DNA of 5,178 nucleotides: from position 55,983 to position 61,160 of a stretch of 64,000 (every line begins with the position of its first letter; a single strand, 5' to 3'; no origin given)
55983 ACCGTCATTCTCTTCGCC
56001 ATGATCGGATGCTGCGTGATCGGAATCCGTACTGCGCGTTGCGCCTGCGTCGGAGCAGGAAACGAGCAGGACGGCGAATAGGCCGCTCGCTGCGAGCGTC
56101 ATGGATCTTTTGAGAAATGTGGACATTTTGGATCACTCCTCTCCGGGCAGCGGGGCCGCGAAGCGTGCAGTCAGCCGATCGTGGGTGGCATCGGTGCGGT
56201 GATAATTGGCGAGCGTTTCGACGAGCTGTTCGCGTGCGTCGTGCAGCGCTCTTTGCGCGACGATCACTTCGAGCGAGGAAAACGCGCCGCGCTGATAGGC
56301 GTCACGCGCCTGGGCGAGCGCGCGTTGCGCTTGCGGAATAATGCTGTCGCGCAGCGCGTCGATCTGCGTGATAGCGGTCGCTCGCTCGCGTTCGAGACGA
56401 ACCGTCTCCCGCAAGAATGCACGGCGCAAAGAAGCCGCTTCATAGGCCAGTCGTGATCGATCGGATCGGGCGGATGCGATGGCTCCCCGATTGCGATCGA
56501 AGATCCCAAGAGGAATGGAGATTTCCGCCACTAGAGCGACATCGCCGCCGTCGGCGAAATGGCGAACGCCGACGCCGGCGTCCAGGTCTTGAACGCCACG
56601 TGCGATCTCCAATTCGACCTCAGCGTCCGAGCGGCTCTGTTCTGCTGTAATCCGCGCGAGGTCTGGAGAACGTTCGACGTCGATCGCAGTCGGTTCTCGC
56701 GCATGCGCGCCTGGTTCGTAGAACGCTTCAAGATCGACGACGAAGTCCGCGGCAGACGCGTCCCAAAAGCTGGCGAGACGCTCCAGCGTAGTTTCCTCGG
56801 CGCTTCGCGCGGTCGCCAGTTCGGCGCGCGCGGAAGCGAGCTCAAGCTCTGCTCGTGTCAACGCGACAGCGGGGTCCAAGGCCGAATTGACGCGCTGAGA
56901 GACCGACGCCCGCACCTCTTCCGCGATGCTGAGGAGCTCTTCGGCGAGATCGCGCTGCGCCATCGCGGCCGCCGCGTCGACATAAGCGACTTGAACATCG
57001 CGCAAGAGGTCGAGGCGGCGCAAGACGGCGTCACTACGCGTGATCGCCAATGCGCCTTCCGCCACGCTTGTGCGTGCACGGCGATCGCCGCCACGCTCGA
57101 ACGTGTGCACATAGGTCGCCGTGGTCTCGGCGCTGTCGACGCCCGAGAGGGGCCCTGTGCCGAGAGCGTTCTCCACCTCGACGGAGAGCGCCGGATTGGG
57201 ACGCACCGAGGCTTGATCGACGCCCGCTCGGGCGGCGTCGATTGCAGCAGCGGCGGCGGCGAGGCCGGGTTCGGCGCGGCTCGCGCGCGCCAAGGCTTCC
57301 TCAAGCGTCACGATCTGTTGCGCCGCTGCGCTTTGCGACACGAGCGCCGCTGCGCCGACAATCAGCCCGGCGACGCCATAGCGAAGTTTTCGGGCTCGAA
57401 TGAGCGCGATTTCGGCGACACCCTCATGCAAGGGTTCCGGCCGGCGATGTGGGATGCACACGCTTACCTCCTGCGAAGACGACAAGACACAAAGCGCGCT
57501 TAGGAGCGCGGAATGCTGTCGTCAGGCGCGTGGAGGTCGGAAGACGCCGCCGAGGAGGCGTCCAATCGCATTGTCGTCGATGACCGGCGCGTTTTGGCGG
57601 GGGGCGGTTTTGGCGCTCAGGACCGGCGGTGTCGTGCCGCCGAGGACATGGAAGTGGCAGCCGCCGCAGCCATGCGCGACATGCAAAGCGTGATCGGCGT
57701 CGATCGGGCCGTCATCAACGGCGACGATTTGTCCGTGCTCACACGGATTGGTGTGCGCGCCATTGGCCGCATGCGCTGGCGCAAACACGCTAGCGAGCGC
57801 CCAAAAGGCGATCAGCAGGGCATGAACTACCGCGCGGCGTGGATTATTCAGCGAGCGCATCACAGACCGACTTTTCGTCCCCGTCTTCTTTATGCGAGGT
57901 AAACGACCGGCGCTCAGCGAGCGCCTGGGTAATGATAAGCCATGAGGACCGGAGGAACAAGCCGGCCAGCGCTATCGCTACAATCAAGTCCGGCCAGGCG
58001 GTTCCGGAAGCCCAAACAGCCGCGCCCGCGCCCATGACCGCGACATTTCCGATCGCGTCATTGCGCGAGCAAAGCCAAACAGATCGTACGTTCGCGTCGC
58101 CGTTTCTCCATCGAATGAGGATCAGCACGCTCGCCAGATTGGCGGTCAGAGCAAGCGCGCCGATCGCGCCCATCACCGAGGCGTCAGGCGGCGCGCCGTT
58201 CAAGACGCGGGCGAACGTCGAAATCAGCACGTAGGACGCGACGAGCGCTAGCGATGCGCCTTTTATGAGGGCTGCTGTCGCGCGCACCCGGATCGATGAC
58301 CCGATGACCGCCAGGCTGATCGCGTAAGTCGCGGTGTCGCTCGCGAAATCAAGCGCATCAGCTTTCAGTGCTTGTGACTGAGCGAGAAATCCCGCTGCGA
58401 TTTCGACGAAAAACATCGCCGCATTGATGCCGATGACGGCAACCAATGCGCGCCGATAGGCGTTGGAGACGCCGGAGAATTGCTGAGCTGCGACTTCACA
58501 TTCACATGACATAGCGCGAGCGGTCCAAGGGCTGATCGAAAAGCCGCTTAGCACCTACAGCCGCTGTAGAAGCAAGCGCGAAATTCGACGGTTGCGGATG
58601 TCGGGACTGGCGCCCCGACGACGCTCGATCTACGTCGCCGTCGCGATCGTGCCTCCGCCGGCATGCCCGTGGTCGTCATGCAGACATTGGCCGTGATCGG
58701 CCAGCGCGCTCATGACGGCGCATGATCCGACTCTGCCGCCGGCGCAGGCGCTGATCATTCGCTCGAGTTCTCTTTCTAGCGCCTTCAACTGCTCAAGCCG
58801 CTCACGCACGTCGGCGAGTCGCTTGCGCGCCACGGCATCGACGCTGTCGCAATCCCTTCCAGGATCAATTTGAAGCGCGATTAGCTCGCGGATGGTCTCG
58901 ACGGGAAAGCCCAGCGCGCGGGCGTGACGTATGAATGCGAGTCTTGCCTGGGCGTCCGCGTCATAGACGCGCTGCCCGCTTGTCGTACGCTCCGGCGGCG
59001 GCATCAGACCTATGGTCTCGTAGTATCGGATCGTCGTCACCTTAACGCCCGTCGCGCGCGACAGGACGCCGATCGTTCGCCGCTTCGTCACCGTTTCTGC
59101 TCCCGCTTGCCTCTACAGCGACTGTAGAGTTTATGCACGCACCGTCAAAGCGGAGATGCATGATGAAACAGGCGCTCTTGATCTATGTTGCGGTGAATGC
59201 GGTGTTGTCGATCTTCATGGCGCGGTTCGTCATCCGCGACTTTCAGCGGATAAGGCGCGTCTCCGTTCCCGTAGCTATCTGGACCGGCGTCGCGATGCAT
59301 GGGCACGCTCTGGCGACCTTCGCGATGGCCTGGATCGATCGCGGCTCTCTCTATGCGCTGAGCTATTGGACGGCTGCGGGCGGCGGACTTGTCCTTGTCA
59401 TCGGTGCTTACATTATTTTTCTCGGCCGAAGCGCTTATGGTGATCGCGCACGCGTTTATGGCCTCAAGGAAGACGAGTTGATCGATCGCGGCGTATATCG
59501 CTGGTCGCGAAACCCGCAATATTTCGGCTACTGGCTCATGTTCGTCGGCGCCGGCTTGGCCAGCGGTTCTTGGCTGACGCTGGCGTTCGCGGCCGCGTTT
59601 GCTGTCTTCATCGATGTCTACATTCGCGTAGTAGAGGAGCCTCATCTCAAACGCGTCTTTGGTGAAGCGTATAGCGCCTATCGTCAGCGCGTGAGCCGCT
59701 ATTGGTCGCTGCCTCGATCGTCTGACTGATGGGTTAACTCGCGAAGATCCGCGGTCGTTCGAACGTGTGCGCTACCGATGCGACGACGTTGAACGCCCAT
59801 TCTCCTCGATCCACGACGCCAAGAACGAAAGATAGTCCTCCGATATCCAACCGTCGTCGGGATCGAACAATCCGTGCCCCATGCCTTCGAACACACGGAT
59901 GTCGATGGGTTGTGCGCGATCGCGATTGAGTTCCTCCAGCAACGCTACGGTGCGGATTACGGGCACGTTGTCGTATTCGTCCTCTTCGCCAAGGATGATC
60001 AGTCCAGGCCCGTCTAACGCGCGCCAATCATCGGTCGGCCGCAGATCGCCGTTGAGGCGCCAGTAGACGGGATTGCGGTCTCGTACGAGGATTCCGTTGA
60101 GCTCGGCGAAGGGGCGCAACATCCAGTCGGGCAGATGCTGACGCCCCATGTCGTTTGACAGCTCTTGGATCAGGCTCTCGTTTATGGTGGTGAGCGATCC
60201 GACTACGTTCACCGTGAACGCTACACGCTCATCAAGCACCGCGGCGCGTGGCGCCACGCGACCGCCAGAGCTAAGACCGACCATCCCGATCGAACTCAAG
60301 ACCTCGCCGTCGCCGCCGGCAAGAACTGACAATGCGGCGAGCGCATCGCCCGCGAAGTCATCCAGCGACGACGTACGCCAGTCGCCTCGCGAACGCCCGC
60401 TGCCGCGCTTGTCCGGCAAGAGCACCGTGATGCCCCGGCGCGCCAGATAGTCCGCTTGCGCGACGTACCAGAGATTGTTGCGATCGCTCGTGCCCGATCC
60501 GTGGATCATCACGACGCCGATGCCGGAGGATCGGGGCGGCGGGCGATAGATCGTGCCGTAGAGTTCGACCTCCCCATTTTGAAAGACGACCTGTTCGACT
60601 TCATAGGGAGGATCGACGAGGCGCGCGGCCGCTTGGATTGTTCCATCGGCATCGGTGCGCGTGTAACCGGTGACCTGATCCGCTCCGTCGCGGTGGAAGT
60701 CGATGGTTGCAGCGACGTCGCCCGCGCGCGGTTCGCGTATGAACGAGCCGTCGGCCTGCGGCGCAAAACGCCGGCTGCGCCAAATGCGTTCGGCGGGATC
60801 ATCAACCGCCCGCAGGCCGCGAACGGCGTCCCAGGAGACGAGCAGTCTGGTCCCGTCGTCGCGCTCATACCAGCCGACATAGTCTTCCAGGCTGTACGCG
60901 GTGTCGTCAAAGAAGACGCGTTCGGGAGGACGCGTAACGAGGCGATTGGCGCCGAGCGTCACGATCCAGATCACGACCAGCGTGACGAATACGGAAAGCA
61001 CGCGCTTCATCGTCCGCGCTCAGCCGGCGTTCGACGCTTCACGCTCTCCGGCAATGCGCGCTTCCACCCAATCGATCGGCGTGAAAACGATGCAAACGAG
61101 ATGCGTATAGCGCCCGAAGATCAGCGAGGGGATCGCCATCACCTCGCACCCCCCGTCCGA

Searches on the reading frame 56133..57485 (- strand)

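Call 53: search_protein_families(library=pfam, proteins=[window:56133-57485:-], max_evalue=0.0001)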
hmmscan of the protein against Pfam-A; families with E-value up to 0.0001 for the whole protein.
window:56133-57485:- (450 aa): 1 family
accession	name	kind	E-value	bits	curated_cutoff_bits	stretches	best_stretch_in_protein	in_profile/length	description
PF02321.23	OEP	-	3.3e-27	96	22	2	271-434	10-181/187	Outer membrane efflux protein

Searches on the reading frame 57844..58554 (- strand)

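Call 53: search_protein_families(library=pfam, proteins=[window:57844-58554:-], max_evalue=0.0001)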
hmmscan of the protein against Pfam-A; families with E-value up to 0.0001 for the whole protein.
window:57844-58554:- (236 aa): 1 family
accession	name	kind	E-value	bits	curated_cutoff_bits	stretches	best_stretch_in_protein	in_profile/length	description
PF01545.26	Cation_efflux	-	2.4e-13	50.8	26.6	1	38-212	2-194/198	Cation efflux family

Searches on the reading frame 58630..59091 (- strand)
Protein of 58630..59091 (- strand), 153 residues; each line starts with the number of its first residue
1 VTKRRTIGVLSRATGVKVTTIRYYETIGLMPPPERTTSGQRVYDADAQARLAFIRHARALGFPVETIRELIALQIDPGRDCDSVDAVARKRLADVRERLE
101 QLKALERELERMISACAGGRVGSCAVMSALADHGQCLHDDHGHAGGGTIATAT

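Call 53: search_protein_families(library=pfam, proteins=[window:58630-59091:-], max_evalue=0.0001)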
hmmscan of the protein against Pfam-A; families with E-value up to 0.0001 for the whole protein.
window:58630-59091:- (153 aa): 3 families
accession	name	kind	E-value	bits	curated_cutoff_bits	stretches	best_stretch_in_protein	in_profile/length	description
PF09278.17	MerR-DNA-bind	-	2.1e-19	70.3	25.4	1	49-111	2-64/65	MerR, DNA binding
PF13411.12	MerR_1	-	1.3e-18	67.3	21.6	1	6-72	2-67/69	MerR HTH family regulatory protein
PF00376.29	MerR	-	5.3e-16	58.6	28.2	1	6-43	1-38/38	MerR family regulatory protein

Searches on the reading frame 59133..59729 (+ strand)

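Call 53: search_protein_families(library=pfam, proteins=[window:59133-59729:+], max_evalue=0.0001)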
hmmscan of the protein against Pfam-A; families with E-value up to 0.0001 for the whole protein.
window:59133-59729:+ (198 aa): 3 families
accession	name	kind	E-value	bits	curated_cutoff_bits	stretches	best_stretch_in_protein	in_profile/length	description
PF04191.18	PEMT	-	1.4e-19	70.9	25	1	81-178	3-104/105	Phospholipid methyltransferase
PF04140.19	ICMT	-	7.3e-06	26.8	24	1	106-169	25-89/95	Isoprenylcysteine carboxyl methyltransferase (ICMT) family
PF06966.17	DUF1295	-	2.3e-05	24.4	20.4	1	114-187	153-235/235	Protein of unknown function (DUF1295)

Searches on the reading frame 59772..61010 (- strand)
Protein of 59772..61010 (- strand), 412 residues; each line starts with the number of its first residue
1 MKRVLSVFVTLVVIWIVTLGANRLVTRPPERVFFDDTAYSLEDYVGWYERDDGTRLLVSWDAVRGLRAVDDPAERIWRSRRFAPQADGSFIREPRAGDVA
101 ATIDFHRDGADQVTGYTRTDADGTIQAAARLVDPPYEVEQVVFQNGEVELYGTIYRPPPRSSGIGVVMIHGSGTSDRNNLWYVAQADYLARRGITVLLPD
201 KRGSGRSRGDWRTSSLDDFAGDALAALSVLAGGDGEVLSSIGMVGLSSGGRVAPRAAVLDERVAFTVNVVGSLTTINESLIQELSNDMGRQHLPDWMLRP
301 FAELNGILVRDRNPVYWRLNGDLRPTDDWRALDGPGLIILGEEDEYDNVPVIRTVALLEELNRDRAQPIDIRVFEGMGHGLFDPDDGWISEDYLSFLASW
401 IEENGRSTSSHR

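Call 53: search_protein_families(library=pfam, proteins=[window:59772-61010:-], max_evalue=0.0001)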
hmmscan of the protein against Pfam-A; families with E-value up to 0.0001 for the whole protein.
window:59772-61010:- (412 aa): 5 families
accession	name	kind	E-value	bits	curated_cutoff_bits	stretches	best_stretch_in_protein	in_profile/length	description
PF12697.13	Abhydrolase_6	-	4.8e-13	50.7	26.3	1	166-383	1-208/217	Alpha/beta hydrolase family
PF12146.15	Hydrolase_4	-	3.6e-08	33.4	27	1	166-277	7-114/239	Serine aminopeptidase, S33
PF00326.27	Peptidase_S9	-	6.4e-07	29.5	22.6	1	185-399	6-208/213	Prolyl oligopeptidase family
PF02129.25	Peptidase_S15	-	2e-06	28.1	23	1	148-258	3-114/262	X-Pro dipeptidyl-peptidase (S15 family)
PF00561.26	Abhydrolase_1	-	2.2e-05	24.7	25.8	1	166-291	3-118/245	alpha/beta hydrolase fold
